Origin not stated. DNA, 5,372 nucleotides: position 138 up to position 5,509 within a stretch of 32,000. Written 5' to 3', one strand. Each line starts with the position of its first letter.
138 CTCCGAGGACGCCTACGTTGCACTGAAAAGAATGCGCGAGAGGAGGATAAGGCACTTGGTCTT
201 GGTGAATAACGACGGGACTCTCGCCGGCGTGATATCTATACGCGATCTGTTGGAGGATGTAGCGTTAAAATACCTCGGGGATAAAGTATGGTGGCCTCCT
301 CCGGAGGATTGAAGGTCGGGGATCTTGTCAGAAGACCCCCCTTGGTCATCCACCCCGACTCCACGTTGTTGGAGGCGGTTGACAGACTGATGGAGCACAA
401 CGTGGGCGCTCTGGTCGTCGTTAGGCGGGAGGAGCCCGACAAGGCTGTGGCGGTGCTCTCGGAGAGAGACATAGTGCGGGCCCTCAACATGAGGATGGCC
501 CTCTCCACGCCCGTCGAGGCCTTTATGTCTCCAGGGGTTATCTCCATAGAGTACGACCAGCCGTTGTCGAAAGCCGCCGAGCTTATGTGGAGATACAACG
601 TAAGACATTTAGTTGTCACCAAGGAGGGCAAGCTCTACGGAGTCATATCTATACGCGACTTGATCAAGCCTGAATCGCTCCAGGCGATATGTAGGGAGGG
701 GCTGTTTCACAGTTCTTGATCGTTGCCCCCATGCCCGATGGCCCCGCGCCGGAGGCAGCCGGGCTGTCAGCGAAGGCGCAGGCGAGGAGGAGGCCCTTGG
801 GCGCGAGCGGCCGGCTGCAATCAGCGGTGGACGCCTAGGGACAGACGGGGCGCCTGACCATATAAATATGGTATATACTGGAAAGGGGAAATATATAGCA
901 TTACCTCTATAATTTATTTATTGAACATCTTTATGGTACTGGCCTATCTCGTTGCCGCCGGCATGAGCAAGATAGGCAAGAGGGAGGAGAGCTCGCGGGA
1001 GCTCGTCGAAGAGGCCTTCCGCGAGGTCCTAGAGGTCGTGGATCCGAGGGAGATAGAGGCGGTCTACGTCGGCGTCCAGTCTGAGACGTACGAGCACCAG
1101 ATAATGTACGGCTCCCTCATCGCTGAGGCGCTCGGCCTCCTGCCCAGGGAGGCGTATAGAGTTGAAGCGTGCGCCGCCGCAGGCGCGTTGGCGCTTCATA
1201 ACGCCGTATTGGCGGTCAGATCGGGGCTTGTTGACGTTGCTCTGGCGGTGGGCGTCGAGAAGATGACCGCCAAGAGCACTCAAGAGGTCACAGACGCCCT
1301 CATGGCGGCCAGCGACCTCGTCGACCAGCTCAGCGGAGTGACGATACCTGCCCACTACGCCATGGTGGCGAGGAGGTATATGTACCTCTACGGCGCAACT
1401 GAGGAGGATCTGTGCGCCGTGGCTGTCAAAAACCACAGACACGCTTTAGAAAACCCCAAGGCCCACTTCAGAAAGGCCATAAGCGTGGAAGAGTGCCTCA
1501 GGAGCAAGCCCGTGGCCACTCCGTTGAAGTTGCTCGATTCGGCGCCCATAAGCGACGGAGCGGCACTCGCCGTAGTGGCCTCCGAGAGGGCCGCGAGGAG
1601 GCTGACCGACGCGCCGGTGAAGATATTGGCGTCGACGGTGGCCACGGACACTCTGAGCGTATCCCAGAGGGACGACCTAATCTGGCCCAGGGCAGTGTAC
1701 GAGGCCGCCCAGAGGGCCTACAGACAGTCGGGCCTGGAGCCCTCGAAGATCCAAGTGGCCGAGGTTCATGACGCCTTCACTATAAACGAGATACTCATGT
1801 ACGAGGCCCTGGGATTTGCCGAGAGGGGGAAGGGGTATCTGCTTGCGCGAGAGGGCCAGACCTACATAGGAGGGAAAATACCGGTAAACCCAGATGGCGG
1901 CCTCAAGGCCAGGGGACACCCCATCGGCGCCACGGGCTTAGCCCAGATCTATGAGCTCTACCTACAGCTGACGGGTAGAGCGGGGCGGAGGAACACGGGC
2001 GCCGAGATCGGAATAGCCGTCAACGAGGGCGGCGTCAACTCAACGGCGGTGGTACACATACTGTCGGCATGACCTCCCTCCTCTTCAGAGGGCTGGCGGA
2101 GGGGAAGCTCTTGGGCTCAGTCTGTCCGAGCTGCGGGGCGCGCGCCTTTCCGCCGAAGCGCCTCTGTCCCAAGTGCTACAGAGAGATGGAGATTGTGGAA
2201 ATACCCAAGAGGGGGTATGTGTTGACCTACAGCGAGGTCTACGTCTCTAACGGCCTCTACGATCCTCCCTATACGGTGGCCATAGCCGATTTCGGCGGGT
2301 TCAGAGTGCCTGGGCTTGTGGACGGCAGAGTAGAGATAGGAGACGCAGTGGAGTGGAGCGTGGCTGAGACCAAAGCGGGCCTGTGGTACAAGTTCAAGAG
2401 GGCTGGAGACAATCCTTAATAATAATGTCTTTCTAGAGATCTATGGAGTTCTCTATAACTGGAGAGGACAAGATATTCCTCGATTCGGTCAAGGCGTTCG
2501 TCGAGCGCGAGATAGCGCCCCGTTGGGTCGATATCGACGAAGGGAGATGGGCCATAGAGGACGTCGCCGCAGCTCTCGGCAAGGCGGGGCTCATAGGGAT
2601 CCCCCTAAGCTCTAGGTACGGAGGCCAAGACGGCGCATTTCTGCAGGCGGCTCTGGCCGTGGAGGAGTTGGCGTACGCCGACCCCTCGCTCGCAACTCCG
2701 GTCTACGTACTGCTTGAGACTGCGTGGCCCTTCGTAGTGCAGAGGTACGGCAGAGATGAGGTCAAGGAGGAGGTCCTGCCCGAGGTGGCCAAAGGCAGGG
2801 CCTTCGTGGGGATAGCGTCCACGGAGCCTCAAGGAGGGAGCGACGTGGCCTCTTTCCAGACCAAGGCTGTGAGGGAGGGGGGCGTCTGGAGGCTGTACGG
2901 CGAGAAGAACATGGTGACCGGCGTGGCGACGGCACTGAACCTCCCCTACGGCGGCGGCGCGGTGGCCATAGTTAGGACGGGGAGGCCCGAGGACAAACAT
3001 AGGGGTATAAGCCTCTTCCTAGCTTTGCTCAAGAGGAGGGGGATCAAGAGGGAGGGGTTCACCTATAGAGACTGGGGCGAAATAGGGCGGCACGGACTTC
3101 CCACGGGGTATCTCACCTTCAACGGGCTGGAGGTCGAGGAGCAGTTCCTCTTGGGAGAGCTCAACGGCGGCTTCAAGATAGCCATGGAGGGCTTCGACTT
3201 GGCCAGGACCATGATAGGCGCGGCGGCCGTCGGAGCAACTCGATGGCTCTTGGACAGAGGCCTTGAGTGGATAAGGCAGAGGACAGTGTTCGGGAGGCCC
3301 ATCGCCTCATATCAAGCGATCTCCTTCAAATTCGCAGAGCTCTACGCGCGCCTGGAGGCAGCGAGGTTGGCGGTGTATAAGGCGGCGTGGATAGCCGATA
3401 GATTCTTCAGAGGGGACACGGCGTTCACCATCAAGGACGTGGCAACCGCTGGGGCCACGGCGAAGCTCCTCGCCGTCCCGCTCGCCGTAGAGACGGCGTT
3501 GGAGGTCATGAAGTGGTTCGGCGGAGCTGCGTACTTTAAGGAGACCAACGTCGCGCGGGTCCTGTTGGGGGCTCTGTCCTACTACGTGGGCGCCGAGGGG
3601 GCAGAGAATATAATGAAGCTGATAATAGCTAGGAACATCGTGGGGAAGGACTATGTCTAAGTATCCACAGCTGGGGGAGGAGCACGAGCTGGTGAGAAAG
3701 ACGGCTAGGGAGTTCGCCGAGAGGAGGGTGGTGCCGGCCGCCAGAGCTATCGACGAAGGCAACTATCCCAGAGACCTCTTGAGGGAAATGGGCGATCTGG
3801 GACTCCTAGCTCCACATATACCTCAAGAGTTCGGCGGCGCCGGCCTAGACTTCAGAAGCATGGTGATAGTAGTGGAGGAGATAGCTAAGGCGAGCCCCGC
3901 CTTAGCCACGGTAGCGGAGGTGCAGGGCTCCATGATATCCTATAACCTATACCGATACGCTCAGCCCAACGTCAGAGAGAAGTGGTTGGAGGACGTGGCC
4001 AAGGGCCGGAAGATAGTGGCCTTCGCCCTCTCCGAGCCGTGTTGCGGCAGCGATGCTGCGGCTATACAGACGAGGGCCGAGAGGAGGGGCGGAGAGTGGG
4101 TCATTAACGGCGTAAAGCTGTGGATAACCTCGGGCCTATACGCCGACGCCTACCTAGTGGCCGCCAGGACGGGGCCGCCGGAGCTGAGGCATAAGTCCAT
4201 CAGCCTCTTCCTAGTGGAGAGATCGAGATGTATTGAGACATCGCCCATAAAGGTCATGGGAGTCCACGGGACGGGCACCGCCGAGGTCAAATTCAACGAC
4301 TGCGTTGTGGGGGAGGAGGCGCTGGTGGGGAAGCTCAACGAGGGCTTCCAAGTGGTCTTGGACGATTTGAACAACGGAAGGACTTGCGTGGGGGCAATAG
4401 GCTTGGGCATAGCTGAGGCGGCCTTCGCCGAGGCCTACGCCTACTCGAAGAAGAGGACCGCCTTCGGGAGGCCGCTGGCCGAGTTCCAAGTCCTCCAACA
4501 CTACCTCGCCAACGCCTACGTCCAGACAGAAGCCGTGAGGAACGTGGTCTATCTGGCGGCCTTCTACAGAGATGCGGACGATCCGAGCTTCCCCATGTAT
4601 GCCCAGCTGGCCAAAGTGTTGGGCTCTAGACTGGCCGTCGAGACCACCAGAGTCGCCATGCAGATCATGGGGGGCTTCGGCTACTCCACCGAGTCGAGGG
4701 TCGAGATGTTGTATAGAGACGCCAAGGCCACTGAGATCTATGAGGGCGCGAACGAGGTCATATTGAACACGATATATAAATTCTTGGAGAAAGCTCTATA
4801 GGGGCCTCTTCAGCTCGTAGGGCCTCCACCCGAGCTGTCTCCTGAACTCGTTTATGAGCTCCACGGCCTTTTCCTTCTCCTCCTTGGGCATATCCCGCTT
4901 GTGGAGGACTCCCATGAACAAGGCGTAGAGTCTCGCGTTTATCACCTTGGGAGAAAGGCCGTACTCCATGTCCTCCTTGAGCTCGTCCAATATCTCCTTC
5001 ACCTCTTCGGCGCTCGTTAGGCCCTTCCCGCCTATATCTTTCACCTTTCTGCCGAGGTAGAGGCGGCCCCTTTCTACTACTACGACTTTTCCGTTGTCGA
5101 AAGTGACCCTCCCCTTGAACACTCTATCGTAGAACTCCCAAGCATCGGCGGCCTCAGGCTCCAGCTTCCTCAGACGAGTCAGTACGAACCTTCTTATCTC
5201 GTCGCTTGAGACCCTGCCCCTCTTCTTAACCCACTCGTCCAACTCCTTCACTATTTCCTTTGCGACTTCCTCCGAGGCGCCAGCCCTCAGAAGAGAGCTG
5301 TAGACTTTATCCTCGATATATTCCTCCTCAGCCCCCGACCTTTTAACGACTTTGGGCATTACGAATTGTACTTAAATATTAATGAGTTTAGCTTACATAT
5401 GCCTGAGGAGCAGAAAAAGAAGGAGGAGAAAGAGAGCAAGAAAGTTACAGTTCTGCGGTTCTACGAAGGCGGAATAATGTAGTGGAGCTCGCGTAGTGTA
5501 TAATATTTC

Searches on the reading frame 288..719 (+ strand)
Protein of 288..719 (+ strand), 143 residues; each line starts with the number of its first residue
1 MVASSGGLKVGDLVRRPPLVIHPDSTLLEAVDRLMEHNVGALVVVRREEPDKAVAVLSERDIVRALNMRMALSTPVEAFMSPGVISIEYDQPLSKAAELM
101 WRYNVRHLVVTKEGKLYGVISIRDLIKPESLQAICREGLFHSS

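Call 62: search_protein_families(library=pfam, proteins=[window:288-719:+], max_evalue=0.00001)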
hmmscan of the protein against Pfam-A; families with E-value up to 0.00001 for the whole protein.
window:288-719:+ (143 aa): 1 family
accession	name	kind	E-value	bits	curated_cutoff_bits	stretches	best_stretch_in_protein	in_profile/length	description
PF00571.33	CBS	-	8.8e-27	93.6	24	2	10-66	1-55/57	CBS domain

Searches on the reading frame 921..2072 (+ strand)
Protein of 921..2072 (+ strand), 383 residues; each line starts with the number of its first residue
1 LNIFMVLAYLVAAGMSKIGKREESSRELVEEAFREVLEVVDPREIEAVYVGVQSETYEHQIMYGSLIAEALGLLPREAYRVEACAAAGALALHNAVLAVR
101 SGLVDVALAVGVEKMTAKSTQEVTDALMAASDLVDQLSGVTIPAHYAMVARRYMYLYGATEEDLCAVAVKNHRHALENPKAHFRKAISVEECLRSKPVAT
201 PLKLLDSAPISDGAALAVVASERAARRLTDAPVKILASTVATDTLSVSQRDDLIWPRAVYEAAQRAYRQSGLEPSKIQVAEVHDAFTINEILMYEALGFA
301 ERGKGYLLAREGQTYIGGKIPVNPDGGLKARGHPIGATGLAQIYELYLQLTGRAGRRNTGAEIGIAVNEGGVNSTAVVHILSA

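Call 62: search_protein_families(library=pfam, proteins=[window:921-2072:+], max_evalue=0.00001)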
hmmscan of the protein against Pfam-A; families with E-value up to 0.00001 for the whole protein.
window:921-2072:+ (383 aa): 3 families
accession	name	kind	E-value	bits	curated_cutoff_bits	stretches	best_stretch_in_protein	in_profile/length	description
PF22691.2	Thiolase_C_1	-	8e-42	142.8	28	1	241-382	3-143/144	Thiolase C-terminal domain-like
PF00108.29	Thiolase_N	-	1.3e-25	90.7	26.4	1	9-222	2-259/260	Thiolase, N-terminal domain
PF02803.24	Thiolase_C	-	3.8e-09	36.7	27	1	255-356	20-103/123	Thiolase, C-terminal domain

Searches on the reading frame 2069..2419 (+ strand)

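Call 62: search_protein_families(library=pfam, proteins=[window:2069-2419:+], max_evalue=0.00001)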
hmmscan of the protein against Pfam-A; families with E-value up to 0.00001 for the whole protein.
window:2069-2419:+ (116 aa): 1 family
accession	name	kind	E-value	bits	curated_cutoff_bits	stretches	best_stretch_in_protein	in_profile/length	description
PF12172.15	zf-ChsH2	-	2.6e-10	40.3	23.2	1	8-38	3-33/37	ChsH2, rubredoxin-like zinc ribbon domain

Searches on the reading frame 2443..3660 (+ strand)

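Call 62: search_protein_families(library=pfam, proteins=[window:2443-3660:+], max_evalue=0.00001)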
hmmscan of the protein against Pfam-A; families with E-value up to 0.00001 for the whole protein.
window:2443-3660:+ (405 aa): 4 families
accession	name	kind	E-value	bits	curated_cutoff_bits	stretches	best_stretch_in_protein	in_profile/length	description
PF00441.29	Acyl-CoA_dh_1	-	1.4e-32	113.4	22.4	1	241-399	1-149/150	Acyl-CoA dehydrogenase, C-terminal domain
PF02771.21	Acyl-CoA_dh_N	-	8.7e-22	78.1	22.9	1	8-118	3-112/113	Acyl-CoA dehydrogenase, N-terminal domain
PF02770.24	Acyl-CoA_dh_M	-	1.3e-14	54.5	33.3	1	124-227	2-95/97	Acyl-CoA dehydrogenase, middle domain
PF08028.16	Acyl-CoA_dh_2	-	1.9e-14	54.5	22.7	1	257-373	2-119/134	Acyl-CoA dehydrogenase, C-terminal domain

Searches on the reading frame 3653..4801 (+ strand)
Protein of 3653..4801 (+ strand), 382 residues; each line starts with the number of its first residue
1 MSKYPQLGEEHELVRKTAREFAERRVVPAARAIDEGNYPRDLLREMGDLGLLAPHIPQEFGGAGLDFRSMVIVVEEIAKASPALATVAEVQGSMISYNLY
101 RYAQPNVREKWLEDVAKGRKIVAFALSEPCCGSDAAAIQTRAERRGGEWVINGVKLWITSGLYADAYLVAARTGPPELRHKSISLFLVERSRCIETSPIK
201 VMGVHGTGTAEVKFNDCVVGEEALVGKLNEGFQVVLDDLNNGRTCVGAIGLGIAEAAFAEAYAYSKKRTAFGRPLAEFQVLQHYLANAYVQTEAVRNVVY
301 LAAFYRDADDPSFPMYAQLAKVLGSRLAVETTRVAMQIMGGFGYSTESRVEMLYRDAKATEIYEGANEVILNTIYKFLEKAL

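Call 62: search_protein_families(library=pfam, proteins=[window:3653-4801:+], max_evalue=0.00001)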
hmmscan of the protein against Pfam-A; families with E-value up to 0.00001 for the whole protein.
window:3653-4801:+ (382 aa): 5 families
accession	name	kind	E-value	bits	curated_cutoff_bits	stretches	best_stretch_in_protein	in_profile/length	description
PF00441.29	Acyl-CoA_dh_1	-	1.9e-44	151.9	22.4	1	229-377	1-148/150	Acyl-CoA dehydrogenase, C-terminal domain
PF02771.21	Acyl-CoA_dh_N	-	5.6e-32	110.9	22.9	1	9-118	2-112/113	Acyl-CoA dehydrogenase, N-terminal domain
PF02770.24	Acyl-CoA_dh_M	-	3.7e-22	78.7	33.3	1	123-217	1-97/97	Acyl-CoA dehydrogenase, middle domain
PF08028.16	Acyl-CoA_dh_2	-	4.1e-17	63.2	22.7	1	245-367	2-133/134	Acyl-CoA dehydrogenase, C-terminal domain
PF22924.1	ACOX_C_alpha1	-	1.8e-07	31.6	27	1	313-378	103-168/169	Acyl-CoA oxidase, C-alpha1 domain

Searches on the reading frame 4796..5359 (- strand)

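Call 62: search_protein_families(library=pfam, proteins=[window:4796-5359:-], max_evalue=0.00001)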
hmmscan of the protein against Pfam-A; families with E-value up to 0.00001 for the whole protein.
window:4796-5359:- (187 aa): 1 family
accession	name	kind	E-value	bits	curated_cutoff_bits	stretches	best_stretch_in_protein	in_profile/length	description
PF03477.21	ATP-cone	-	1e-07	32.8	25.8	1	3-67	2-71/88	ATP cone domain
